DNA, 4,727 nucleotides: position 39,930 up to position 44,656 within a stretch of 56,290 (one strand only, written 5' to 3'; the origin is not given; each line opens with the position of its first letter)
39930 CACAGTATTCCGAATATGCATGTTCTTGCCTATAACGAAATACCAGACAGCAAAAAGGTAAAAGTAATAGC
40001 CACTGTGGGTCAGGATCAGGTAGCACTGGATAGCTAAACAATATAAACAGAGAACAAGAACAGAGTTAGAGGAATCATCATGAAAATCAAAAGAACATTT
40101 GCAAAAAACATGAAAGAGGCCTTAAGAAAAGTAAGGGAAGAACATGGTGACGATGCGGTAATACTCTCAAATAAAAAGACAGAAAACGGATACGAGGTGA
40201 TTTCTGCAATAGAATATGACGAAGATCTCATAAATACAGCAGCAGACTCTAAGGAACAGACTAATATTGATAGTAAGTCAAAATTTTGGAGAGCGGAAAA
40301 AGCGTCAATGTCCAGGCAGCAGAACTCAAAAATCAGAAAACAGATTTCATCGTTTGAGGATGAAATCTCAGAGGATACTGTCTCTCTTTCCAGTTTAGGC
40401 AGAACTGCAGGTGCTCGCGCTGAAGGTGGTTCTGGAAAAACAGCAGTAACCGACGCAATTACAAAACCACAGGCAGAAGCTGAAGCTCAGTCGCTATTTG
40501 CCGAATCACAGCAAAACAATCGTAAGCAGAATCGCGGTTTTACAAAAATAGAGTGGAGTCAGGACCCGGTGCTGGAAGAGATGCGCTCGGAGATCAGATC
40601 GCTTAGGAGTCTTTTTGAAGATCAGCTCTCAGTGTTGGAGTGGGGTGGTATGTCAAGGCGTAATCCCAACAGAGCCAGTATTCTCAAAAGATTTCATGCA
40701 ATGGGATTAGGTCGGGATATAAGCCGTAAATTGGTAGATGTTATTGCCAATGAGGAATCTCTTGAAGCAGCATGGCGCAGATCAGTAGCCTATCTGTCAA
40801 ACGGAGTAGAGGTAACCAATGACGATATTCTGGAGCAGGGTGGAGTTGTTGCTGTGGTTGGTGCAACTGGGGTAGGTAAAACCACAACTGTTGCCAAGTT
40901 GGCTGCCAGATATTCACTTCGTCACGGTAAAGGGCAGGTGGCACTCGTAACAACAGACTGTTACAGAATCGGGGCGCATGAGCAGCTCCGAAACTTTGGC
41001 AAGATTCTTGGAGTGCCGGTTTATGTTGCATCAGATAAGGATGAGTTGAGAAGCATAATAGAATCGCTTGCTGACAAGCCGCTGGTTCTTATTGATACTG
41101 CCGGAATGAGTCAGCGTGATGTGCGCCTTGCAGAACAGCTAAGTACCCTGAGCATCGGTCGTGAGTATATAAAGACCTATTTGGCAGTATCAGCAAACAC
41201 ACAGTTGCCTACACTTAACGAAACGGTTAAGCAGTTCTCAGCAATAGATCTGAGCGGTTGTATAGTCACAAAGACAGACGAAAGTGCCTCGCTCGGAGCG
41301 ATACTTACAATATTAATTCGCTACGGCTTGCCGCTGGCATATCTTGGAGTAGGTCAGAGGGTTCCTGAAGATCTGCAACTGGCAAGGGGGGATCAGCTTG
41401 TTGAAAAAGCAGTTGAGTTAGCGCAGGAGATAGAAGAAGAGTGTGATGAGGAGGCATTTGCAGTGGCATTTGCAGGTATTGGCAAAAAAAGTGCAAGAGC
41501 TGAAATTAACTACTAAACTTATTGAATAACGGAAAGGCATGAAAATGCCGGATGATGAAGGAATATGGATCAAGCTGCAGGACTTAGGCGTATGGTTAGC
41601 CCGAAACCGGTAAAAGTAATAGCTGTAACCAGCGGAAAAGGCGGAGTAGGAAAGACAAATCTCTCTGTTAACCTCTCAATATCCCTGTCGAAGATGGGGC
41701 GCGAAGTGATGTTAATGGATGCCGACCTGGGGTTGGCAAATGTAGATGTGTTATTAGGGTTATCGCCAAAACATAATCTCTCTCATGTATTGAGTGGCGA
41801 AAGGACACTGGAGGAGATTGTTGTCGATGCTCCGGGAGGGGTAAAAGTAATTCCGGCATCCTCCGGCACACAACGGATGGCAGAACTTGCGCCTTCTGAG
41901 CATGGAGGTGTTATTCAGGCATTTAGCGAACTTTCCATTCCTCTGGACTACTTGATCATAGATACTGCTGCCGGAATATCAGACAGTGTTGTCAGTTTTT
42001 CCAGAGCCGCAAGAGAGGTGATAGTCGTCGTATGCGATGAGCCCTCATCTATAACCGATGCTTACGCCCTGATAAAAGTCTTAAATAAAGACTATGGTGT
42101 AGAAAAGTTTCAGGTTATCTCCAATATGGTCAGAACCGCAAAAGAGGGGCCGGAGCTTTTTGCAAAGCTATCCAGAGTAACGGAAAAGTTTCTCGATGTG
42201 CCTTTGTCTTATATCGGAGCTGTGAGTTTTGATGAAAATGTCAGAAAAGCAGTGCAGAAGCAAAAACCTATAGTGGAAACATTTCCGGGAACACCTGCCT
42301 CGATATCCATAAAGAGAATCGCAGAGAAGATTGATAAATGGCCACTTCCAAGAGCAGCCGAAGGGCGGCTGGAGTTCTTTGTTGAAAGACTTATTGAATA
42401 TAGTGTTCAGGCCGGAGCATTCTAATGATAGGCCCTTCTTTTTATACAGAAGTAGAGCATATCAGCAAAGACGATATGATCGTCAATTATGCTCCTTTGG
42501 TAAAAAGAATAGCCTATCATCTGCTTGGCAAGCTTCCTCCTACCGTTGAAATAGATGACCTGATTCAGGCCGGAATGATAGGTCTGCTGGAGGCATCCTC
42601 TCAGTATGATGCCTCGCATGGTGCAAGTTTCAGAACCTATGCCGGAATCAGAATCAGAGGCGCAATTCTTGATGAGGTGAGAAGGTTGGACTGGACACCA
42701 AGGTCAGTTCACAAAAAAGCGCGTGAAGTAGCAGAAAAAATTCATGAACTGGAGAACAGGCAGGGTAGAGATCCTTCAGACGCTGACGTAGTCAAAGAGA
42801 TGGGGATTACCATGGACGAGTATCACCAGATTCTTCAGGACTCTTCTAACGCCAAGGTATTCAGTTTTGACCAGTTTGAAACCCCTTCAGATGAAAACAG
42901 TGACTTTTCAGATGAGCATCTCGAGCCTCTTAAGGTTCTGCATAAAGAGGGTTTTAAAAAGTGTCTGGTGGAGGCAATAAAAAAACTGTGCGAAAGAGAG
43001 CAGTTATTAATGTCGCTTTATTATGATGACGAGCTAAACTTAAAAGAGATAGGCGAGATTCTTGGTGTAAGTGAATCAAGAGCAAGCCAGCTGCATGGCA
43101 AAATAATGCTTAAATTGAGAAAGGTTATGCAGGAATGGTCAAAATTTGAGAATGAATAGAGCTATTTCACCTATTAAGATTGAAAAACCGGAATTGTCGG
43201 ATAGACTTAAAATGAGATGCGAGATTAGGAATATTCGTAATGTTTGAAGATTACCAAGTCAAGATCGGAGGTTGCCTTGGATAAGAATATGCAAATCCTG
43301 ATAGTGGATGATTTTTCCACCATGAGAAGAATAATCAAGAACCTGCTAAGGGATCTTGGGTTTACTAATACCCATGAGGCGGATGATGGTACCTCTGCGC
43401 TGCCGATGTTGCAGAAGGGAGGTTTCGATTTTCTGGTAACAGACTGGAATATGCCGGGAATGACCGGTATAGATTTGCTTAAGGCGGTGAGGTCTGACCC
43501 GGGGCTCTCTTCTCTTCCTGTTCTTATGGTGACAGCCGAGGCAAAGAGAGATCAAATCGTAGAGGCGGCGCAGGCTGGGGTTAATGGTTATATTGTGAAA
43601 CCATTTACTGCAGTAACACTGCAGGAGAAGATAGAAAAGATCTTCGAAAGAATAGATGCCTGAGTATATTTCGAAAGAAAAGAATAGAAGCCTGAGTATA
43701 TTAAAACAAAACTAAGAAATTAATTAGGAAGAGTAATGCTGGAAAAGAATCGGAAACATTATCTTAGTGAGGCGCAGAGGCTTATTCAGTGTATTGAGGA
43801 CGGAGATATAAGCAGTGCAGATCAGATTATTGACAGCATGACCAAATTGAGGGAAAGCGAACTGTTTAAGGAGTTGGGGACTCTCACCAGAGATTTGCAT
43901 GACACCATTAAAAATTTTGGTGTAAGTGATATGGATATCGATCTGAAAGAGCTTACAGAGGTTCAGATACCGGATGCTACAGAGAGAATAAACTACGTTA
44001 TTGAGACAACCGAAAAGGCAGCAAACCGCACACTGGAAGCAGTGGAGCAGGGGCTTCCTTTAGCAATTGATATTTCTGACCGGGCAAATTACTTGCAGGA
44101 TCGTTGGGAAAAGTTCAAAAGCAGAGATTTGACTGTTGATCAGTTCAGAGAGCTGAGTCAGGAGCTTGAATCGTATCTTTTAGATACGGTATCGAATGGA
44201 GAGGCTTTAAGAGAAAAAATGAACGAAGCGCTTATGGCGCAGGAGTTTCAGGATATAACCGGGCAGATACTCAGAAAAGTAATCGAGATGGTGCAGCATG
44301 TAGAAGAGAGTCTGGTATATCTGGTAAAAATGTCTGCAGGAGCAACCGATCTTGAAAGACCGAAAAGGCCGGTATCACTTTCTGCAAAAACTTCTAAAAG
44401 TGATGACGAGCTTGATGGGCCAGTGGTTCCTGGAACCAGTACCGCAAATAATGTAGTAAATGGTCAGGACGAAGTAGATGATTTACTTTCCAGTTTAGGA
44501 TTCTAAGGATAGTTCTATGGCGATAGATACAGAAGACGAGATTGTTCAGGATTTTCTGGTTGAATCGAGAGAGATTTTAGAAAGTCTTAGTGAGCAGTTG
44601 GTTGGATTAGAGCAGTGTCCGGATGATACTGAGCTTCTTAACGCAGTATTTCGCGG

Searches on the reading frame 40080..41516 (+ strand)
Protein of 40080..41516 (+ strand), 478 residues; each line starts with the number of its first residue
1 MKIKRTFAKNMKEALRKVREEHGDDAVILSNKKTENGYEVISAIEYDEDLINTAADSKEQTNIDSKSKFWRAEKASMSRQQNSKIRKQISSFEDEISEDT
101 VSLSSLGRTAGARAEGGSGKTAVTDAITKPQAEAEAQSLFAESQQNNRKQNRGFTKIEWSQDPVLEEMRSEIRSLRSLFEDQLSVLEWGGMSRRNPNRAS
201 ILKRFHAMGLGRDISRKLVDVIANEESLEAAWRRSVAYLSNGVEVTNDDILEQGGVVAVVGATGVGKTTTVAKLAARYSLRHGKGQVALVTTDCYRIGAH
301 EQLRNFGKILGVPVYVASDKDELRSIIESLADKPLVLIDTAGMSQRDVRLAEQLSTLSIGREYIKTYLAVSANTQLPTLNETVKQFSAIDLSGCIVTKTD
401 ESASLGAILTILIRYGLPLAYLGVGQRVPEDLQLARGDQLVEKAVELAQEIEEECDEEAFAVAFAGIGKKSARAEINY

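Call 26: search_protein_families(library=pfam, proteins=[window:40080-41516:+], max_evalue=0.00001)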
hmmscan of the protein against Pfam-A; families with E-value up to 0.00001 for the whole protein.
window:40080-41516:+ (478 aa): 3 families
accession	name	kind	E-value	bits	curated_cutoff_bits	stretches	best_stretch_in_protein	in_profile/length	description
PF00448.28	SRP54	-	5e-41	140.9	22.7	1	256-444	3-194/196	SRP54-type protein, GTPase domain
PF13401.12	AAA_22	-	4.1e-06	27.6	27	0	253-332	4-80/130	AAA domain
PF13191.12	AAA_16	-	6.2e-06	27.2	32.6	0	253-304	23-64/167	AAA ATPase domain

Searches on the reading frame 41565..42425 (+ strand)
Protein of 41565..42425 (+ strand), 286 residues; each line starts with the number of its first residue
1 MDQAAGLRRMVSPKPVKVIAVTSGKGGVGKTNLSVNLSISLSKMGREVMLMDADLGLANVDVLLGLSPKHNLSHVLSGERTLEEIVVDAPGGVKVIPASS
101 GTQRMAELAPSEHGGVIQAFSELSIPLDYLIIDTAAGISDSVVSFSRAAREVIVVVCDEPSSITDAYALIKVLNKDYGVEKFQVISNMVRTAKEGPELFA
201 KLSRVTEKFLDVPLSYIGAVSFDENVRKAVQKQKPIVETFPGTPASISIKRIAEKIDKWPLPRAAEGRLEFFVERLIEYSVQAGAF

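Call 26: search_protein_families(library=pfam, proteins=[window:41565-42425:+], max_evalue=0.00001)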
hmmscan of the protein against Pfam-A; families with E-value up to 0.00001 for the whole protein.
window:41565-42425:+ (286 aa): 5 families
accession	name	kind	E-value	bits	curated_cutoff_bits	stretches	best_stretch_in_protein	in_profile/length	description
PF10609.15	ParA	-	1.1e-22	81.1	27.1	1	17-256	4-245/246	NUBPL iron-transfer P-loop NTPase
PF01656.29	CbiA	-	3.3e-16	59.8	25.4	1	19-236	1-125/125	CobQ/CobB/MinD/ParA nucleotide binding domain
PF13614.12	AAA_31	-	6.1e-16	59.3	27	1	17-175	2-166/177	AAA domain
PF00142.24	Fer4_NifH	-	1.4e-07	31.7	25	1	23-258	6-246/271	4Fe-4S iron sulfur cluster binding proteins, NifH/frxC family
PF02374.21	ArsA_ATPase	-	1.2e-06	28.4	24.3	0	21-54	5-38/305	Anion-transporting ATPase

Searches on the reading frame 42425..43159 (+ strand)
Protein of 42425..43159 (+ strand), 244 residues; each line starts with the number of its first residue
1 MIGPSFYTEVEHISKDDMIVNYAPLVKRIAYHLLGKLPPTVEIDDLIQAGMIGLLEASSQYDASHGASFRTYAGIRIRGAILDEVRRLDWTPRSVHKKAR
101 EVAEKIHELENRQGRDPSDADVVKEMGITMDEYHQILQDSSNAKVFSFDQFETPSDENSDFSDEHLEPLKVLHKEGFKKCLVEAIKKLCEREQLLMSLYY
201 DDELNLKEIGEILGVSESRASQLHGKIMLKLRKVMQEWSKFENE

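Call 26: search_protein_families(library=pfam, proteins=[window:42425-43159:+], max_evalue=0.00001)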
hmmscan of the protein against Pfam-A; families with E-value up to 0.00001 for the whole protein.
window:42425-43159:+ (244 aa): 3 families
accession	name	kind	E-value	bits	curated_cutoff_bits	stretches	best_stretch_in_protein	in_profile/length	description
PF04542.20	Sigma70_r2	-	5.7e-18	64.9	24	1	19-91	2-71/71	Sigma-70 region 2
PF04545.22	Sigma70_r4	-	1.5e-14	53.6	24.1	1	184-233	1-50/50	Sigma-70, region 4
PF04539.22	Sigma70_r3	-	5.8e-09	36.4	25.3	1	98-161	2-65/78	Sigma-70 region 3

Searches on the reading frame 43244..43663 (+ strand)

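Call 26: search_protein_families(library=pfam, proteins=[window:43244-43663:+], max_evalue=0.00001)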
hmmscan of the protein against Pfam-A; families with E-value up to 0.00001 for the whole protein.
window:43244-43663:+ (139 aa): 1 family
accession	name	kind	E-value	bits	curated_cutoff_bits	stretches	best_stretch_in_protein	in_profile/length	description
PF00072.30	Response_reg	-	7.9e-31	106.9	30.2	1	18-131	1-111/111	Response regulator receiver domain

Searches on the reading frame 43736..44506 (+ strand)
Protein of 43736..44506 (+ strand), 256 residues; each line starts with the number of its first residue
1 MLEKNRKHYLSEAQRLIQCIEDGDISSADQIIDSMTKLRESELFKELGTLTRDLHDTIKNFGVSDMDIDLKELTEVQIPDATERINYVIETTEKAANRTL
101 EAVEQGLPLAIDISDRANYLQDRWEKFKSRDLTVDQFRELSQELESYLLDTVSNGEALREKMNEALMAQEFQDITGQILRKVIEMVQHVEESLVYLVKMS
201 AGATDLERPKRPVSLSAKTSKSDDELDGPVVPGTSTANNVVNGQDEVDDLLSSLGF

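Call 26: search_protein_families(library=pfam, proteins=[window:43736-44506:+], max_evalue=0.00001)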
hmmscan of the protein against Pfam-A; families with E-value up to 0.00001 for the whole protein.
window:43736-44506:+ (256 aa): 1 family
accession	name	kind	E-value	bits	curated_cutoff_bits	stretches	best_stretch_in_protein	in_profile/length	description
PF04344.18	CheZ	-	2.4e-65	220.7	30.7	1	42-256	2-203/203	Chemotaxis phosphatase, CheZ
